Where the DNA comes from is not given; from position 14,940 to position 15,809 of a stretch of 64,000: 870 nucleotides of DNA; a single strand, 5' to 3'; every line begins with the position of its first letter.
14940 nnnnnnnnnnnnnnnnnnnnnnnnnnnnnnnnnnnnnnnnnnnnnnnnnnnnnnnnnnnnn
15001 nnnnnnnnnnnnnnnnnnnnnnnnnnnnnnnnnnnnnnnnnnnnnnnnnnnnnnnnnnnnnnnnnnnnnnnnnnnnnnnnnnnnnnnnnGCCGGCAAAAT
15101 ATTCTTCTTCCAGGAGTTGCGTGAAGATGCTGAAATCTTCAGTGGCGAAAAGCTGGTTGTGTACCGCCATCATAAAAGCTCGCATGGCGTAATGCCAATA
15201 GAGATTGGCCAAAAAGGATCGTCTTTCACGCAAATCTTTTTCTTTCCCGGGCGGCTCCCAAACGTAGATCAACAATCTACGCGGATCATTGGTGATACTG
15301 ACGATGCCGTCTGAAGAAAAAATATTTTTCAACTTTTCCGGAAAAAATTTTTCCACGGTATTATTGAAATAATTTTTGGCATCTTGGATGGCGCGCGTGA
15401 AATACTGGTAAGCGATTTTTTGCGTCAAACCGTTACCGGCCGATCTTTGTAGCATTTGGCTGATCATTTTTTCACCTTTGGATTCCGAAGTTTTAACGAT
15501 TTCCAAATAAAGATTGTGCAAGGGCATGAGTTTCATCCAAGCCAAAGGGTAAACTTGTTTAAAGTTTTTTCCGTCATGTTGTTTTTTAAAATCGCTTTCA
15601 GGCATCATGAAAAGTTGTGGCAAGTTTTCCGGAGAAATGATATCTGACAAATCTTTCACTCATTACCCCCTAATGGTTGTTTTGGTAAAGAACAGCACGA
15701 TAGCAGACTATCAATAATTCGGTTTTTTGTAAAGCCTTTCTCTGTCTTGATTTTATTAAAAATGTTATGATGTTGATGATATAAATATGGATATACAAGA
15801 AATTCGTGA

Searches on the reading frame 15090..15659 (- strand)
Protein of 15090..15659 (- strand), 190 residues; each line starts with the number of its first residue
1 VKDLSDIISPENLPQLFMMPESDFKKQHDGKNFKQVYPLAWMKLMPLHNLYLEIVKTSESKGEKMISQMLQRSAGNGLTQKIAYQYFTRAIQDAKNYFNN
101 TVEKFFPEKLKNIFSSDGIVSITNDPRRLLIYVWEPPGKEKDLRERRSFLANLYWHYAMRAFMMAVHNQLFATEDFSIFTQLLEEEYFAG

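Call 44: search_solved_structures(query=A4, max_evalue=10, show_alignments=3)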
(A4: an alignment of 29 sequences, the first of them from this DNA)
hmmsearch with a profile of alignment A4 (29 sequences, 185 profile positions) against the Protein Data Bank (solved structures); distinct sequences matched with E-value up to 10: 11.
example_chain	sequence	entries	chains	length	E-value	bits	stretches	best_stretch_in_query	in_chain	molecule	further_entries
3djb_A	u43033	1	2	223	0.062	16.1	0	23-75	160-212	Hydrolase, HD family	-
6xxv_C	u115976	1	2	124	0.088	15.6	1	23-90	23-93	S2_1.2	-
6l53_A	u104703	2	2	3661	0.24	14.2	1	24-96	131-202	Serine/threonine-protein kinase SMG1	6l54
5ue0_A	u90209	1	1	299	0.33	13.8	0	39-93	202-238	CT622 protein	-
2aua_A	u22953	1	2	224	0.41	13.5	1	48-99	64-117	hypothetical protein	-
1tzt_A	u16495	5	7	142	0.43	13.4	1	53-102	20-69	N utilization substance protein B homolog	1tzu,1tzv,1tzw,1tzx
5cw8_A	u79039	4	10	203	0.87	12.4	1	23-81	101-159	HTH-type transcriptional repressor KstR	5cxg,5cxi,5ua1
3mnl_A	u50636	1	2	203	0.9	12.4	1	23-81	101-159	TRANSCRIPTIONAL REGULATORY PROTEIN (PROBABLY TETR-FAMILY)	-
5aqc_A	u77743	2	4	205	0.91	12.3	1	23-81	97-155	HTH-TYPE TRANSCRIPTIONAL REPRESSOR KSTR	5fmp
5ua2_A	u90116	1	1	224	1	12.2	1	23-81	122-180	HTH-type transcriptional repressor KstR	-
8e1e_A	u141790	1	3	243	3.5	10.4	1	26-94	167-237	SG122_C3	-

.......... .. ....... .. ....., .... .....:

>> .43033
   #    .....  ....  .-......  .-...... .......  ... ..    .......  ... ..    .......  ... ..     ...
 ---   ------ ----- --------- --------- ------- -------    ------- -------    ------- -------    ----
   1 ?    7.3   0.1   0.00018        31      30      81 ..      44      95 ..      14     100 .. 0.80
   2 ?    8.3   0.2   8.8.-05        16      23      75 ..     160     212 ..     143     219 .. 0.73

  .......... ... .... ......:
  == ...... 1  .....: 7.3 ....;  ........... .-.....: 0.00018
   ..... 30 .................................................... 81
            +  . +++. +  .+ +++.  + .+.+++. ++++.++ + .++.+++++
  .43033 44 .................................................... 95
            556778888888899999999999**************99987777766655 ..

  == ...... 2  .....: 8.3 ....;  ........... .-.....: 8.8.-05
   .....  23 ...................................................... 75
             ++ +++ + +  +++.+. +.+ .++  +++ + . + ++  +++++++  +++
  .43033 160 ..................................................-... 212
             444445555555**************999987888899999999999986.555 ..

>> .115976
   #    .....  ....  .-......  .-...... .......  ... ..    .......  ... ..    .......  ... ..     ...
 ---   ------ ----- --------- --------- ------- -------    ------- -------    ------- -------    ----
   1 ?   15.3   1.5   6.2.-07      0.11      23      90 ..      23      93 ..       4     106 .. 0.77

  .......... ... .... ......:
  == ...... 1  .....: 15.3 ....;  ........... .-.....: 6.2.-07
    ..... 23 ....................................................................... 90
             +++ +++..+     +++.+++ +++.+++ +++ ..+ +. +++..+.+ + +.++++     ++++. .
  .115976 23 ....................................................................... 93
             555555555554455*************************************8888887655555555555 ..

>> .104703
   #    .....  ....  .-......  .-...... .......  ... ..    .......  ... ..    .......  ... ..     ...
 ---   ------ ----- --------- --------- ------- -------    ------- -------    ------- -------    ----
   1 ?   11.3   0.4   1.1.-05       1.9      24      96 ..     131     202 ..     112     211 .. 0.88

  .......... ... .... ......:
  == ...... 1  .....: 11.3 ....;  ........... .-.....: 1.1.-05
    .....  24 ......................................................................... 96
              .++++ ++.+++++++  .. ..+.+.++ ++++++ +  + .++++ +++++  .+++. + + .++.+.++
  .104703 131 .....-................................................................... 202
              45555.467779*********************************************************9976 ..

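Call 55: predict_structure(alignment_id=A4)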
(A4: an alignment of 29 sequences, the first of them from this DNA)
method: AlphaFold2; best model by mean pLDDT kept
length: 190 residues; sequences in the alignment: 29
mean_pLDDT: 89.4   pTM: 0.81
mean pLDDT of the five models: 89.4, 88.9, 88.1, 87.8, 87.7
residues with pLDDT >= 90: 136; 70-90: 36; 50-70: 18; < 50: 0
segments of 3 or more residues with pLDDT < 50: none
pLDDT, mean of each block of 10 residues (from residue 1): 73 91 93 94 94 98 97 89 96 95 91 80 96 96 92 95 88 65 77
secondary structure, 60 per line:
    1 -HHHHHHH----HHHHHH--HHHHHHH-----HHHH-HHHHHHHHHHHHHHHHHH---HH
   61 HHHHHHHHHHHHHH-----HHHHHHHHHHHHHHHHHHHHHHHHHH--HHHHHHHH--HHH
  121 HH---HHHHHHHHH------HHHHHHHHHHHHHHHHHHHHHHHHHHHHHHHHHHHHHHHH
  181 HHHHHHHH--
elements in order: H2-8 H13-18 H21-27 H33-36 H38-55 H59-74 H80-105 H108-115 H118-122 H126-134 H141-188

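Call 57: fold_search(model_id=the predicted structure, library=pdb)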
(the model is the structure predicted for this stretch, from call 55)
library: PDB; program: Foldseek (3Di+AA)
matches with E <= 10: 90; with E <= 0.001: 0
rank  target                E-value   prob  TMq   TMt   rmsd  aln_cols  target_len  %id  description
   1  9ns6_B                1.9e+00  0.14  0.21  0.16  10.1       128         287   15  KslB apoenzyme (released 2025-04-23)
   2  9avu_A                1.9e+00  0.08  0.20  0.11  18.4       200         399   14  Bovine fetal muscle nAChR bound to ACh (released 2024-07-31)
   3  9m0d_R                1.9e+00  0.07  0.18  0.15  20.4       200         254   12  Cryo-EM structure of neurotensin receptor 1 in complex with beta-arrestin 1 (released 2025-04-09)
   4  9nsc_B                2.0e+00  0.18  0.22  0.16  10.9       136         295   12  Bacterial Pictet-Spenglerase KslB in complex with L-Trp (released 2025-04-23)
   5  9dmh_C                2.0e+00  0.08  0.21  0.12  19.2       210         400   14  Human muscle nAChR ACh-bound state (released 2025-04-09)
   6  1w2y_B                2.3e+00  0.04  0.15  0.14  16.9       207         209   12  The crystal structure of a complex of Campylobacter jejuni dUTPase with substrate analogue dUpNHp (released 2004-09-16)
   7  9nsc_D                2.8e+00  0.08  0.20  0.15  11.0       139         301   15  Bacterial Pictet-Spenglerase KslB in complex with L-Trp (released 2025-04-23)
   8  9e0s_A                3.0e+00  0.21  0.27  0.29  12.0       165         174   11  Cryo-EM structure of a the periplasmic insert from Myxococcus TAtC (released 2025-08-27)
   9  9g9w_A                3.0e+00  0.12  0.26  0.21  16.1       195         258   11  Structure of the human two pore domain potassium ion channel TASK-3 (K2P9.1) G236R mutant (released 2024-12-18)
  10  3rv0_A                3.0e+00  0.07  0.22  0.19  17.1       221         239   14  Crystal structure of K. polysporus Dcr1 without the C-terminal dsRBD (released 2011-08-03)
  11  1w2y_A                3.0e+00  0.04  0.15  0.15  19.4       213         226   14  The crystal structure of a complex of Campylobacter jejuni dUTPase with substrate analogue dUpNHp (released 2004-09-16)
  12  9k0a_A                3.1e+00  0.14  0.22  0.17  10.6       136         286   16  Structure of Pictet-Spenglerases KslB in complex with product (released 2025-06-18)
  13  9nst_F                3.1e+00  0.14  0.23  0.17  10.3       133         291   15  Bacterial Pictet-Spenglerase KslB in complex with product of L-Trp and a-ketoglutaric acid (released 2025-04-23)
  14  8ucs_C                3.1e+00  0.06  0.20  0.16  21.9       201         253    8  Cryo-EM structure of the flagellar MotAB stator bound to FliG (released 2024-01-24)
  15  9nss_C                3.4e+00  0.14  0.22  0.16  10.0       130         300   14  Bacterial Pictet-Spenglerase KslB in complex with L-Trp alternative binding mode (released 2025-04-23)
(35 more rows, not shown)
